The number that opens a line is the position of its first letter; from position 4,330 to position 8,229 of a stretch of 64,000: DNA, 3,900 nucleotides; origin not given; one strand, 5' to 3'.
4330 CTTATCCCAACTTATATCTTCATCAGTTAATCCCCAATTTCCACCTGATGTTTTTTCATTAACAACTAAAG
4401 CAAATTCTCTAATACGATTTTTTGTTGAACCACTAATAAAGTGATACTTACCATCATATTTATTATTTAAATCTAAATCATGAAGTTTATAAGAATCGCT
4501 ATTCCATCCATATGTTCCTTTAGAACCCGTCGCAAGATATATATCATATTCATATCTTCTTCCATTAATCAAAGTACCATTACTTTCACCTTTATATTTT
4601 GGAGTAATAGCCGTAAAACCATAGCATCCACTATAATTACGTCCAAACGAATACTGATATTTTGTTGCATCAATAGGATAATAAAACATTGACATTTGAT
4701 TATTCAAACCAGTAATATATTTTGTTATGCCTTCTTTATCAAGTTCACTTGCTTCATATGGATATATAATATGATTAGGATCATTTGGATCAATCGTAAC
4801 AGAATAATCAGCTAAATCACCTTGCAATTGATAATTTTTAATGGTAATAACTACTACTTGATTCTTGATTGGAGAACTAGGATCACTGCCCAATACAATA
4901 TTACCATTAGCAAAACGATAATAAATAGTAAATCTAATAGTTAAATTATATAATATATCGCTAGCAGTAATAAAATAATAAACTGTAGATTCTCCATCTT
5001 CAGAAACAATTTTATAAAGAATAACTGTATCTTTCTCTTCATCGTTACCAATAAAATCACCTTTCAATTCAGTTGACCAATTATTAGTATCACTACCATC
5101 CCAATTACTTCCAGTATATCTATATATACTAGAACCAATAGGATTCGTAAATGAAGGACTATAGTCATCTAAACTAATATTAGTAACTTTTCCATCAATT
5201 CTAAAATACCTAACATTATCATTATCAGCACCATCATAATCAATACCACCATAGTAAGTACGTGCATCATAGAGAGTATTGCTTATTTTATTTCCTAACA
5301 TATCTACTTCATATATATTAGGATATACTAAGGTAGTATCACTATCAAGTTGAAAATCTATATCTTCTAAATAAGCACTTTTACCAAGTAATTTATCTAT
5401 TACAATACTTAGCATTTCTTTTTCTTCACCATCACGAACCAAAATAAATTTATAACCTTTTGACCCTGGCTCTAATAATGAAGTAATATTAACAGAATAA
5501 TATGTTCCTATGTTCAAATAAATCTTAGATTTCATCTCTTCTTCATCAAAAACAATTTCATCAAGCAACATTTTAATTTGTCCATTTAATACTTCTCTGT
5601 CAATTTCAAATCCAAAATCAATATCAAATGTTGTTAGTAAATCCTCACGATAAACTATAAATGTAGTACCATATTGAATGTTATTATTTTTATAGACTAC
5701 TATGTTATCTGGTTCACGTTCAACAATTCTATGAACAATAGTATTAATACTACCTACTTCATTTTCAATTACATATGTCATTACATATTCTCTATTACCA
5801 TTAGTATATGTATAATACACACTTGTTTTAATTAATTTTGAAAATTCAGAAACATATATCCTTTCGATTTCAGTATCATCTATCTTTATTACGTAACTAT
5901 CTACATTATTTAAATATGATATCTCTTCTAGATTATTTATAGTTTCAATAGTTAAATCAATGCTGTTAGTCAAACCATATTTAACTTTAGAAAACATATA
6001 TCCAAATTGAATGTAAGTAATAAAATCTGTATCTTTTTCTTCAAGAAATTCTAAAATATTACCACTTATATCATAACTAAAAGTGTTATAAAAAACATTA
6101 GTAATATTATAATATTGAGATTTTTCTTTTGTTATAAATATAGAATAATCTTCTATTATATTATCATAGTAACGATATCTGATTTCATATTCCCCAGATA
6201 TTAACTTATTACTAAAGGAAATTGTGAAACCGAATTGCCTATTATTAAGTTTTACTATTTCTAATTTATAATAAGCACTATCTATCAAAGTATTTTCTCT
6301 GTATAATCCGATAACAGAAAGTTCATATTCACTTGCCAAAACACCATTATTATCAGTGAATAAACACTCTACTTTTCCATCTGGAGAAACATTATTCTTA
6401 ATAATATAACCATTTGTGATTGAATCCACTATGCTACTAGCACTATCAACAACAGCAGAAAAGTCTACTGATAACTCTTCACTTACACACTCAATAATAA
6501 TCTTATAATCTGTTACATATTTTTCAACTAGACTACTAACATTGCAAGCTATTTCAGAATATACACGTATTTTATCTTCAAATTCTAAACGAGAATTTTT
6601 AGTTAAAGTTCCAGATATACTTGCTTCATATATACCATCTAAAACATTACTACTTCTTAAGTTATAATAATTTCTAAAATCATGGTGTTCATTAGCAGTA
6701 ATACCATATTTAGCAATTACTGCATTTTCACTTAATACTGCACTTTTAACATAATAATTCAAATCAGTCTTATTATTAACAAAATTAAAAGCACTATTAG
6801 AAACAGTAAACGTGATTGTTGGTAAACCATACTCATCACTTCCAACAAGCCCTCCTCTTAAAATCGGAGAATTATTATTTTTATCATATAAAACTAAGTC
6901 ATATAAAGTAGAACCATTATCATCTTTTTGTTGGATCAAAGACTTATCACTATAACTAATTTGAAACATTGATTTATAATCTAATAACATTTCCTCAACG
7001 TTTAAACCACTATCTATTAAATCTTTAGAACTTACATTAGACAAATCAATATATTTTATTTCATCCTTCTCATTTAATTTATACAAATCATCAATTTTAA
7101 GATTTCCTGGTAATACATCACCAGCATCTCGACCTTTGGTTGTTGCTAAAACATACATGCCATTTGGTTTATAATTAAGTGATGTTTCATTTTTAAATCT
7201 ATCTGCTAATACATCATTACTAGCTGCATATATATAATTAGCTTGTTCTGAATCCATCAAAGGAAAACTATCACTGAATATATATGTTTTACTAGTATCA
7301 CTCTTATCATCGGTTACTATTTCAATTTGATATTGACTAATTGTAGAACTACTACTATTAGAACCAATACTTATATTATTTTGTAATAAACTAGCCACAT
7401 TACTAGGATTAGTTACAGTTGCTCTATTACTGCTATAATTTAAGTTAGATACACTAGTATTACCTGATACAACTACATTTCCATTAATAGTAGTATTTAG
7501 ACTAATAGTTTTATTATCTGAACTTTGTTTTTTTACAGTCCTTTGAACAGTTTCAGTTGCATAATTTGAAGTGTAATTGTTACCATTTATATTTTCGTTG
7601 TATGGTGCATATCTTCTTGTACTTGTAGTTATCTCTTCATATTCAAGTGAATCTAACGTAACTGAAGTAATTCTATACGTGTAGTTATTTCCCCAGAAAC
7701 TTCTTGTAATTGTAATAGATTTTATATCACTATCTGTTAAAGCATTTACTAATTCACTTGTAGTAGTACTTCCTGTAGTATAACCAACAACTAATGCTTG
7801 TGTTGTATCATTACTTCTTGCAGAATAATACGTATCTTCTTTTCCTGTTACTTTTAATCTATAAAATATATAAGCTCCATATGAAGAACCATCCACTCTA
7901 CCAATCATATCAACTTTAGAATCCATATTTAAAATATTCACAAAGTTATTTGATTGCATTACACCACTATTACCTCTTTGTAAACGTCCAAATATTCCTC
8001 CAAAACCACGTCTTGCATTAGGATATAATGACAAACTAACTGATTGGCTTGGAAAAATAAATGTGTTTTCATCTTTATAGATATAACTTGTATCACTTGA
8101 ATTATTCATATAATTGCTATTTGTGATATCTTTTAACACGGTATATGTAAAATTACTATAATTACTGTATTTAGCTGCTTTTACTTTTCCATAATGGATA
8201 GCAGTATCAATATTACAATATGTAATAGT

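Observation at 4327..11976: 2549-aa repeat-rich surface protein co-transcribed with SipW/TasA-like genes, lacking canonical Gram-positive anchors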

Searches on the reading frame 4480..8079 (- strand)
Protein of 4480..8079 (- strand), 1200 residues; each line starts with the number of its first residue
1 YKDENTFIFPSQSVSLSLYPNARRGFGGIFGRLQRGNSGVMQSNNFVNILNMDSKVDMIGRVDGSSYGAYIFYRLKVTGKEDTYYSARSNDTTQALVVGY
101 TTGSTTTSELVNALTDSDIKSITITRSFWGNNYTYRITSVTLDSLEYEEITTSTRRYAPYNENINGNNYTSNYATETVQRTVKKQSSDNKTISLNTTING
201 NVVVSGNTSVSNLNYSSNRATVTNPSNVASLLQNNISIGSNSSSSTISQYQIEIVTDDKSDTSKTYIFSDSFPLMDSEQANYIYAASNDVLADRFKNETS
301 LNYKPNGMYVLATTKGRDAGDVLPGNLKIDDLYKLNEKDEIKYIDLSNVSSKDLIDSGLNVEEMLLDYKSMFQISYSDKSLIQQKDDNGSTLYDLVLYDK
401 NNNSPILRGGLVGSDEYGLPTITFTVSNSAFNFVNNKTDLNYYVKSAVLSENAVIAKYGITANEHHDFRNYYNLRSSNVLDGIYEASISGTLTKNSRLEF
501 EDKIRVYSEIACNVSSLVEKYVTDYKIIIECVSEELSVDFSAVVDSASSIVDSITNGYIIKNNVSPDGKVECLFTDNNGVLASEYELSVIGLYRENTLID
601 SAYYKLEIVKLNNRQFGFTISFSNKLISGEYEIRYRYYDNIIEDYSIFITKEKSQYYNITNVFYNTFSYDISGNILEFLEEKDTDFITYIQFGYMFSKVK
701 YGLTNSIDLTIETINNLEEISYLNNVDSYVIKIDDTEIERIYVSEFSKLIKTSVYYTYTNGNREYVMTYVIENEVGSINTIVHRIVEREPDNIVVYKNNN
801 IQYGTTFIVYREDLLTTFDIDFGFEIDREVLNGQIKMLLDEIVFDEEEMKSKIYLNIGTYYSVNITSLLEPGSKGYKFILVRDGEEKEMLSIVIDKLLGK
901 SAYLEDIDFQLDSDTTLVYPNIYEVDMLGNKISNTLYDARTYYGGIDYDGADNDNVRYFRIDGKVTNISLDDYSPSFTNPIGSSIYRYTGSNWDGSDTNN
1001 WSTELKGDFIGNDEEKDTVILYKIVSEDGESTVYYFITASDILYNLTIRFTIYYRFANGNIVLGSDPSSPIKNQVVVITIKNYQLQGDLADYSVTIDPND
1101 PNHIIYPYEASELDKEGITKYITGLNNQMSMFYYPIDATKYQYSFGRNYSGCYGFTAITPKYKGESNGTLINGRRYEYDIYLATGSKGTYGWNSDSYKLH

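Call 40: predict_structure(alignment_id=A3)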
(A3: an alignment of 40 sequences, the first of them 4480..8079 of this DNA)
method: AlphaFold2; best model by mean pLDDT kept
length: 1200 residues; sequences in the alignment: 40
mean_pLDDT: 84.1   pTM: 0.48
mean pLDDT of the five models: 84.1, 83.7, 81.5, 80.3, 80.1
residues with pLDDT >= 90: 369; 70-90: 711; 50-70: 113; < 50: 7
segments of 3 or more residues with pLDDT < 50: 1-4, 340-342
pLDDT, mean of each block of 10 residues (from residue 1): 50 75 73 78 77 82 84 82 79 87 83 81 86 87 80 87 71 80 75 85 84 84 85 74 80 85 84 75 82 86 86 71 63 62 62 72 76 86 76 86 85 88 88 88 90 90 92 90 91 91 92 91 93 87 92 93 93 91 84 93 92 92 92 91 91 92 92 84 93 89 90 88 90 92 92 93 94 94 93 90 90 90 89 92 86 90 91 93 90 91 88 62 91 87 85 91 81 88 90 81 89 76 92 92 68 85 86 85 75 70 73 80 78 72 65 84 81 87 64 75
secondary structure, 60 per line:
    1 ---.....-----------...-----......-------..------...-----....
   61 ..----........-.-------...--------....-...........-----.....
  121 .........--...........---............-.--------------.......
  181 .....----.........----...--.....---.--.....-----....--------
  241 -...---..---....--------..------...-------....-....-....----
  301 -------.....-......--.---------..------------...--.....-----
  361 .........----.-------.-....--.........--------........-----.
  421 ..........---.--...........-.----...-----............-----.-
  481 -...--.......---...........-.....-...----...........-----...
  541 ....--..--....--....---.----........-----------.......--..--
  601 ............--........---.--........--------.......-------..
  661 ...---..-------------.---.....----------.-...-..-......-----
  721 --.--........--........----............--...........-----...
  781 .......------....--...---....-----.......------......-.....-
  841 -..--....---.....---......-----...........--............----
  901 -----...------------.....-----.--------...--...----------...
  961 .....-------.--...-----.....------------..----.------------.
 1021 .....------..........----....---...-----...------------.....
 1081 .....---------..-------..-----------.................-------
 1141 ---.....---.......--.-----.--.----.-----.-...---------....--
elements in order (helices of 4 or more, strands of 3 or more residues): H4-8 E28-33 E49-51 E57-62 H67-72 E84-86 H95-98 E100-110 E119-129 E132-142 E146-157 E174-185 E190-198 E203-205 E219-223 H229-232 E242-244 E253-256 E283-286 H293-296 E308-312 H314-319 H361-369 E384-387 E390-398 E407-414 E420-427 E437-447 E454-456 H462-473 E487-493 E497-507 H509-513 E522-532 E538-544 E551-554 E557-560 E569-576 E588-594 E604-612 E615-622 E629-636 E645-651 E659-663 E686-690 E710-715 E726-733 E736-743 E748-759 E762-772 E778-787 E794-797 E800-802 E806-809 E815-821 H828-833 E835-839 H846-849 E853-857 E861-866 E872-882 E885-896 E906-908 E921-925 E940-942 E945-947 E958-965 E976-978 E984-988 E1020-1025 E1032-1041 E1046-1049 E1053-1055 E1061-1063 E1076-1085 H1117-1121 E1122-1133 E1144-1148 E1152-1158

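Call 45: fold_search(model_id=the predicted structure, library=pdb)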
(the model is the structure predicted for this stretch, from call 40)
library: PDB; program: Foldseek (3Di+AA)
matches with E <= 10: 1911; with E <= 0.001: 139
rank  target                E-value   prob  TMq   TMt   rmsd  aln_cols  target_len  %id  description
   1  9ijj_4J               1.0e-09  1.00  0.12  0.17  27.1       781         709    8  In situ structure of the central apparatus in mouse sperm axoneme. (released 2025-06-04)
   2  9g93_A                3.7e-08  0.98  0.08  0.13  36.4       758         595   11  CryoET structure of the in vitro grown Bacillus anthracis Sap S-layer (released 2024-12-18)
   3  4yfd_A                3.9e-08  1.00  0.16  0.29  14.7       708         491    8  Crystal structure PTP delta Ig1-Fn2 in complex with IL-1RAcP (released 2015-05-06)
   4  6iaa_A                4.3e-08  1.00  0.10  0.13  42.9       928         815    9  hRobo2 ectodomain (released 2019-03-13)
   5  7a7d_a                2.2e-07  1.00  0.08  0.15  24.2       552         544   10  Cadherin fit into cryo-ET map (released 2020-12-23)
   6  7sqc_F1               2.4e-07  1.00  0.11  0.21  18.8       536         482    9  Ciliary C1 central pair apparatus isolated from Chlamydomonas reinhardtii (released 2022-04-13)
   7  5erp_A                3.0e-07  1.00  0.14  0.29  19.7       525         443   10  Crystal structure of human Desmocollin-2 ectodomain fragment EC2-5 (released 2016-06-15)
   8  9ba4_A                3.2e-07  0.98  0.11  0.13  35.0      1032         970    9  Full-length cross-linked Contactin 2 (CNTN2) (released 2024-07-17)
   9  3q2v_B                3.9e-07  1.00  0.11  0.21  17.5       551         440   10  Crystal structure of mouse E-cadherin ectodomain (released 2011-04-06)
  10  6e6b_A                4.6e-07  0.99  0.09  0.14  29.9       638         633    8  Crystal structure of the Protocadherin GammaB4 extracellular domain (released 2019-04-10)
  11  5erp_B                5.4e-07  1.00  0.12  0.24  20.3       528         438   10  Crystal structure of human Desmocollin-2 ectodomain fragment EC2-5 (released 2016-06-15)
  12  7ol4_D                7.3e-07  0.97  0.09  0.15  40.1       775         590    8  Mouse contactin-1 neurofascin-155 immunoglobulin domains adhesion complex (released 2022-12-14)
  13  7ol4_C                9.9e-07  0.96  0.09  0.15  38.9       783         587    9  Mouse contactin-1 neurofascin-155 immunoglobulin domains adhesion complex (released 2022-12-14)
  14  8dfm_A                1.0e-06  1.00  0.10  0.18  21.2       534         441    9  Ectodomain of full-length wild-type KIT-SCF dimers (released 2023-03-29)
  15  5eqx_A                1.0e-06  1.00  0.10  0.20  16.3       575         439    8  Crystal structure of human Desmoglein-3 ectodomain (released 2016-06-15)
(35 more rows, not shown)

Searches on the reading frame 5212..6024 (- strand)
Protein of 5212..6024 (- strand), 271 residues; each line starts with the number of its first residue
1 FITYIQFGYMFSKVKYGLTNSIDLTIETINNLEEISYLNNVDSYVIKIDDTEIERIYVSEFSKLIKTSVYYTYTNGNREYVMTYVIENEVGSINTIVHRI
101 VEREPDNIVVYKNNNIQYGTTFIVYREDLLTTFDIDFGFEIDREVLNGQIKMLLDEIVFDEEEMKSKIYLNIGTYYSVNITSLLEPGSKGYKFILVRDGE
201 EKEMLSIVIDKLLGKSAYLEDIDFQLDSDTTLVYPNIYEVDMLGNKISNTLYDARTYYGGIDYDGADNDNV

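Call 101: search_protein_families(library=pfam, proteins=[window:5212-6024:-], max_evalue=1)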
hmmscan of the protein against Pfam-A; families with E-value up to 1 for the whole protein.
window:5212-6024:- (271 aa): 1 family
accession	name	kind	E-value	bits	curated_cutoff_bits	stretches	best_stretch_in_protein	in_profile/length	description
PF04516.20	CP2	-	0.19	11.4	25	0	28-82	42-95/223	CP2 transcription factor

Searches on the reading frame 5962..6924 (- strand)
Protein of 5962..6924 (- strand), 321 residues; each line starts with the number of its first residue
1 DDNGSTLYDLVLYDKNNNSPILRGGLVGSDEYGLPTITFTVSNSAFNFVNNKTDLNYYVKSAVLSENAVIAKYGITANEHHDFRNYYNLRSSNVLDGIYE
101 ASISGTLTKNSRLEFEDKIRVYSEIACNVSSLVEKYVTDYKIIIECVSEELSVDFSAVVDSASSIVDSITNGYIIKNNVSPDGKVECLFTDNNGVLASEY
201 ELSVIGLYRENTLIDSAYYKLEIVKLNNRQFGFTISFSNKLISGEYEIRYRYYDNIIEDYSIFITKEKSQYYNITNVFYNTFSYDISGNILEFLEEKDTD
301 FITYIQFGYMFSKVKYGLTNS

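Call 101: search_protein_families(library=pfam, proteins=[window:5962-6924:-], max_evalue=1)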
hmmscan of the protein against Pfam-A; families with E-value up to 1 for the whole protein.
window:5962-6924:- (321 aa): 1 family
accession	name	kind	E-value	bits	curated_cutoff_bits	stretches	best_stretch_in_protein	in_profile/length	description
PF14129.11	DUF4296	-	0.14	13.2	27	1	60-102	37-77/87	Domain of unknown function (DUF4296)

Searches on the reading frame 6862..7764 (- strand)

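Call 101: search_protein_families(library=pfam, proteins=[window:6862-7764:-], max_evalue=1)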
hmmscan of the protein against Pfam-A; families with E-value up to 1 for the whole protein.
window:6862-7764:- (301 aa): 2 families
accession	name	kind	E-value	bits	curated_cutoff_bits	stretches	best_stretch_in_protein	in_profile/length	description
PF01298.24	TbpB_B_D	-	0.021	15.8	26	1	54-106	30-84/126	C-lobe and N-lobe beta barrels of Tf-binding protein B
PF01943.22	Polysacc_synt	-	0.14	12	28.2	1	161-207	206-247/274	Polysaccharide biosynthesis protein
